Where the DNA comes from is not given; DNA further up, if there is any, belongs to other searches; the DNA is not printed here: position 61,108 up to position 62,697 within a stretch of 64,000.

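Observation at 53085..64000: The two paralog arrays form one contiguous co-oriented locus: a candidate undescribed extracellular system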

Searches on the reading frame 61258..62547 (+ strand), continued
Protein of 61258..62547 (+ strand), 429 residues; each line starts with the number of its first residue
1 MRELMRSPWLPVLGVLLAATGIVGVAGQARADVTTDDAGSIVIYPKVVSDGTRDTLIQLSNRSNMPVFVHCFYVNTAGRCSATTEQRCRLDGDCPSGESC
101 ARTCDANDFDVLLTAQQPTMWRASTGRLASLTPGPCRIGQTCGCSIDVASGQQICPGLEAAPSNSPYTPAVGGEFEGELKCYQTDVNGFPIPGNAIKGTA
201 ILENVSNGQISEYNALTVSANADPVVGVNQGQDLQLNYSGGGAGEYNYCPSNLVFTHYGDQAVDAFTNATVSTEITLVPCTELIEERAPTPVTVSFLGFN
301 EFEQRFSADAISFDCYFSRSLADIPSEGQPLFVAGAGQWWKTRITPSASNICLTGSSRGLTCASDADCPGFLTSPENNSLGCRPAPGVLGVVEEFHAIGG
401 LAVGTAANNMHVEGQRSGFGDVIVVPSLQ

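Call 47: fold_search(model_id=the predicted structure, library=viral)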
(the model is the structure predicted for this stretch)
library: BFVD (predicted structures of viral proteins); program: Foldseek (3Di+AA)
matches with E <= 10: 1040; with E <= 0.001: 3
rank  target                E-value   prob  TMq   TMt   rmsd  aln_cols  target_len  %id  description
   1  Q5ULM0                1.1e-04  0.66  0.15  0.09  29.0       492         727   12  Orf94 [Lactobacillus phage LP65]
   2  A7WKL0                3.3e-04  0.92  0.20  0.27  21.0       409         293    9  Uncharacterized protein [Betalipothrixvirus pozzuoliense]
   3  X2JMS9                4.6e-04  0.07  0.07  0.04  23.6       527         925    7  Minor structural protein [Bacillus phage Bcp1]
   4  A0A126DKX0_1          1.5e-03  0.20  0.12  0.06  42.2       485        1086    9  (no name in the UniProt tables at hand)
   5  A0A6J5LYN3            2.2e-03  0.54  0.16  0.08  21.5       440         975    8  Uncharacterized protein [uncultured Caudovirales phage]
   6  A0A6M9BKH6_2          2.5e-03  0.21  0.12  0.05  23.8       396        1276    8  Uncharacterized protein (Fragment) [Trichosanthes kirilowii picorna-like virus]
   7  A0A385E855            3.1e-03  0.05  0.08  0.03  25.1       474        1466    6  Minor structural protein [Bacillus phage Hobo]
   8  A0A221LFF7            4.0e-03  0.16  0.11  0.11  23.2       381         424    9  Putative structural protein [Barns Ness breadcrumb sponge hepe-like virus 3]
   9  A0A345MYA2            4.7e-03  0.18  0.12  0.11  20.4       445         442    8  (no name in the UniProt tables at hand)
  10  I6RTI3                5.2e-03  0.08  0.09  0.04  24.4       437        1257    8  (no name in the UniProt tables at hand)
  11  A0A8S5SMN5            5.8e-03  0.08  0.09  0.06  22.8       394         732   11  Glycerophosphoryl diester phosphodiesterase [Siphoviridae sp. ctq8D8]
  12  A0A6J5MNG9            6.5e-03  0.15  0.13  0.15  21.6       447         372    9  Uncharacterized protein [uncultured Caudovirales phage]
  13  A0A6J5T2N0            7.2e-03  0.13  0.11  0.07  28.2       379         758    8  Uncharacterized protein [uncultured Caudovirales phage]
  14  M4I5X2                8.0e-03  0.11  0.10  0.12  25.7       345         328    8  Coat protein (Fragment) [Tobacco ringspot virus]
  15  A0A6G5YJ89            8.9e-03  0.18  0.13  0.08  24.9       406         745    8  (no name in the UniProt tables at hand)
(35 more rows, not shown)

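Call 61: find_encoding_contigs(protein=P0001, flank=10000, max_places=2)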
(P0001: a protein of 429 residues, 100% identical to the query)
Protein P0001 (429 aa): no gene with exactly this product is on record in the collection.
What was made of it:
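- Tried and rejected: An exact look-up of K1 in the contig index failed, so the 3.9 kb of the source contig beyond the window could not be read (call 61).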

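Call 76: search_protein_families(library=phrogs, proteins=[window:61258-62547:+], max_evalue=0.1)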
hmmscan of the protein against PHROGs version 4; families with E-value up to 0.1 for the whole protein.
window:61258-62547:+ (429 aa): 0 families

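Call 77: search_protein_families(library=padloc, proteins=[window:61258-62547:+], max_evalue=0.1)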
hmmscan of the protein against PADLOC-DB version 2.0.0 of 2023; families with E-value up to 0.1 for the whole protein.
window:61258-62547:+ (429 aa): 0 families
